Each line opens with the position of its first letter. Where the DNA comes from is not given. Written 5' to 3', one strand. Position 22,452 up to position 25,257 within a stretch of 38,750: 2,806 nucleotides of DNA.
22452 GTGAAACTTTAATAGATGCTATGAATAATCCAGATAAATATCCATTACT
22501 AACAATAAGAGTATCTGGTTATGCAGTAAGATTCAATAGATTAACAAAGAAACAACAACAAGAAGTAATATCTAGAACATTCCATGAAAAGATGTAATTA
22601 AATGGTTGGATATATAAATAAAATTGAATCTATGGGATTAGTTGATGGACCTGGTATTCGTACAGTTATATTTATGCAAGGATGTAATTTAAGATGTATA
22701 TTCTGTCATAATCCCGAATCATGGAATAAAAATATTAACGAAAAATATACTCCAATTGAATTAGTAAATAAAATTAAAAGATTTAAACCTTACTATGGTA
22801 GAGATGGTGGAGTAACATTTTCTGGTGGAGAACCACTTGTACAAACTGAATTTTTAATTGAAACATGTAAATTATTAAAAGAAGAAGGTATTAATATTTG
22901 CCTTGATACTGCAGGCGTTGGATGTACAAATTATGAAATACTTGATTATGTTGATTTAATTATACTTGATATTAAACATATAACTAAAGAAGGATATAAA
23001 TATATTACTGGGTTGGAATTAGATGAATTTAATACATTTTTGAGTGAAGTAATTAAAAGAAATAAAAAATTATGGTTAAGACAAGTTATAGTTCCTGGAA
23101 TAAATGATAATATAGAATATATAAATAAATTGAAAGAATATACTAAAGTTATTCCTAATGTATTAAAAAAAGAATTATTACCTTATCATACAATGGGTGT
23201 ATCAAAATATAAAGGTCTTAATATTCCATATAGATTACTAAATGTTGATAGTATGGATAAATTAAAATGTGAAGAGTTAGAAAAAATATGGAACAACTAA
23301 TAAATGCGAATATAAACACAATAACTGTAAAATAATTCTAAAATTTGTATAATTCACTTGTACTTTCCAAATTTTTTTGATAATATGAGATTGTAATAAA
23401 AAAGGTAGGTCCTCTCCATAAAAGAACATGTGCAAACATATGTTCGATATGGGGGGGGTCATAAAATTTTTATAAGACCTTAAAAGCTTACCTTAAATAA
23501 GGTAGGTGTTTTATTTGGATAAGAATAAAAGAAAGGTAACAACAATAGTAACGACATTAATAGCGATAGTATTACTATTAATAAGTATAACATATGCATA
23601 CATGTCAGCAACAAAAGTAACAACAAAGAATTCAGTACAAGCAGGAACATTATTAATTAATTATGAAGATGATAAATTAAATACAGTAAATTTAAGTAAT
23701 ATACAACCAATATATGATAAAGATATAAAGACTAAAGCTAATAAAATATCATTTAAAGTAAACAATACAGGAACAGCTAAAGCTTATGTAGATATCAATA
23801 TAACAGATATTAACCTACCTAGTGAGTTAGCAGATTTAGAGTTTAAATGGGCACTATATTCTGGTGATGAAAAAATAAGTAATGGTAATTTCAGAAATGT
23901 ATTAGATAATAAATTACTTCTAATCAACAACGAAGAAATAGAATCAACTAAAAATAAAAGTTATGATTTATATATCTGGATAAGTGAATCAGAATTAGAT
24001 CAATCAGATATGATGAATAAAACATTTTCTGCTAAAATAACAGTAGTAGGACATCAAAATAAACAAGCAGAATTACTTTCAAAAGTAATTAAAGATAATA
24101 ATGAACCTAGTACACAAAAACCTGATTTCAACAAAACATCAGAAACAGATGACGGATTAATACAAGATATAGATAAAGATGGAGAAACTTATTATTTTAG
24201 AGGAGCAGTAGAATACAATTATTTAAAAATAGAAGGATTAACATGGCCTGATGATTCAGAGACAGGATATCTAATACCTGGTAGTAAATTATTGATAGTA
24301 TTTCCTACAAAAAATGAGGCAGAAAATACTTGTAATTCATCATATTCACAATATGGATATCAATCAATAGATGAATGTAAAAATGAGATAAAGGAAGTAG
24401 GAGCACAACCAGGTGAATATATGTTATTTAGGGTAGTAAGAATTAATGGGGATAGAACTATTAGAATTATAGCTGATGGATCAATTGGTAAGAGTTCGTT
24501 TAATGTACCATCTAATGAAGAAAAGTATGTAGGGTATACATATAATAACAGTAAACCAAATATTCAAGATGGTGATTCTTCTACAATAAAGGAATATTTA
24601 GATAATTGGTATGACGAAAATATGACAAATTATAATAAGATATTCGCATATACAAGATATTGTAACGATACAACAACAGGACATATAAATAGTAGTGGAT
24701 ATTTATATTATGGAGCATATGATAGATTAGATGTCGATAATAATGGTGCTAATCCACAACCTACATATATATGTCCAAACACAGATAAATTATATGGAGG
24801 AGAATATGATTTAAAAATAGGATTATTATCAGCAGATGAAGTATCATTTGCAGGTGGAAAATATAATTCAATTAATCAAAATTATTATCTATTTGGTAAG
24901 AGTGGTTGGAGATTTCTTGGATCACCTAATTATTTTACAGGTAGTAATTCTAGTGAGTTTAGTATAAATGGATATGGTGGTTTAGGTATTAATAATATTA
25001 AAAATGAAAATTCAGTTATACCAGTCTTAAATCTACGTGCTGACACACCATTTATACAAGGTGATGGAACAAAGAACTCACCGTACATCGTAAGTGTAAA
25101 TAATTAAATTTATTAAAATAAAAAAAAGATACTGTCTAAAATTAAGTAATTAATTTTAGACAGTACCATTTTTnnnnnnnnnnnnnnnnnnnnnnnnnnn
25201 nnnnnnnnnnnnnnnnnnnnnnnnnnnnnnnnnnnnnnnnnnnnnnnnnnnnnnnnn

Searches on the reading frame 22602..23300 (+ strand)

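Call 68: search_protein_families(library=pfam, proteins=[window:22602-23300:+], max_evalue=0.001)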
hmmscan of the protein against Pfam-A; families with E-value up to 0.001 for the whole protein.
window:22602-23300:+ (232 aa): 2 families
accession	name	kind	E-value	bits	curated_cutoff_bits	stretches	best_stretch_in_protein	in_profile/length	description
PF13353.11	Fer4_12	-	3.6e-18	66.6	22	1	14-104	1-90/137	4Fe-4S single cluster domain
PF04055.27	Radical_SAM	-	1.2e-17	65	29.5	1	22-170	1-157/166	Radical SAM superfamily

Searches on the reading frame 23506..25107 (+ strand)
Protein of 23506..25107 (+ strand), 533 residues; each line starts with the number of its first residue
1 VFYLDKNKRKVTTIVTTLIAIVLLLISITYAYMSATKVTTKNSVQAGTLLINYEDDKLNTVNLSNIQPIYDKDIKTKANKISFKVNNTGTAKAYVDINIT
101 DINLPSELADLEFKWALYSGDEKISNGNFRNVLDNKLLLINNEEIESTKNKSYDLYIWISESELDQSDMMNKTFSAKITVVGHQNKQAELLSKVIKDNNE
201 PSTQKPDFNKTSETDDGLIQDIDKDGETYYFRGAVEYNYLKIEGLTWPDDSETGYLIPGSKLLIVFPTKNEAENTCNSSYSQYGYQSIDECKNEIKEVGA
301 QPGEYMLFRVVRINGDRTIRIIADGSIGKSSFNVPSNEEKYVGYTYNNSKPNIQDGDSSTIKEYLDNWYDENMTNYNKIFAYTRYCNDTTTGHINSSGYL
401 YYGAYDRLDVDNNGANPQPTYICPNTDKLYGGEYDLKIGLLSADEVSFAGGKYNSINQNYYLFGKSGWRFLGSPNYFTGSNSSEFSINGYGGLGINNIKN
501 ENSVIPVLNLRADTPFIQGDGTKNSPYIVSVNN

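Call 10: search_protein_families(library=pfam, proteins=[window:23506-25107:+], max_evalue=0.01)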
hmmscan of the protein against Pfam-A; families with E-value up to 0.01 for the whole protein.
window:23506-25107:+ (533 aa): 0 families

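Call 71: search_protein_families(library=ncbifam, proteins=[window:23515-25107:+], max_evalue=0.01)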
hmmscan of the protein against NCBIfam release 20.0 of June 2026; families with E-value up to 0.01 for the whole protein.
window:23515-25107:+ (530 aa): 1 family
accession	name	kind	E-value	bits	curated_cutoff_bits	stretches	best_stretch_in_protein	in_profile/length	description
TIGR04088.1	cognate_SipW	domain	4.9e-06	26.5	19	1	14-46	3-34/34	SipW-dependent-type signal peptide-containing protein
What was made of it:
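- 23515..25107 (+): Paralog C, 530 aa. TIGR04088 at 26.5 bits (call 71).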
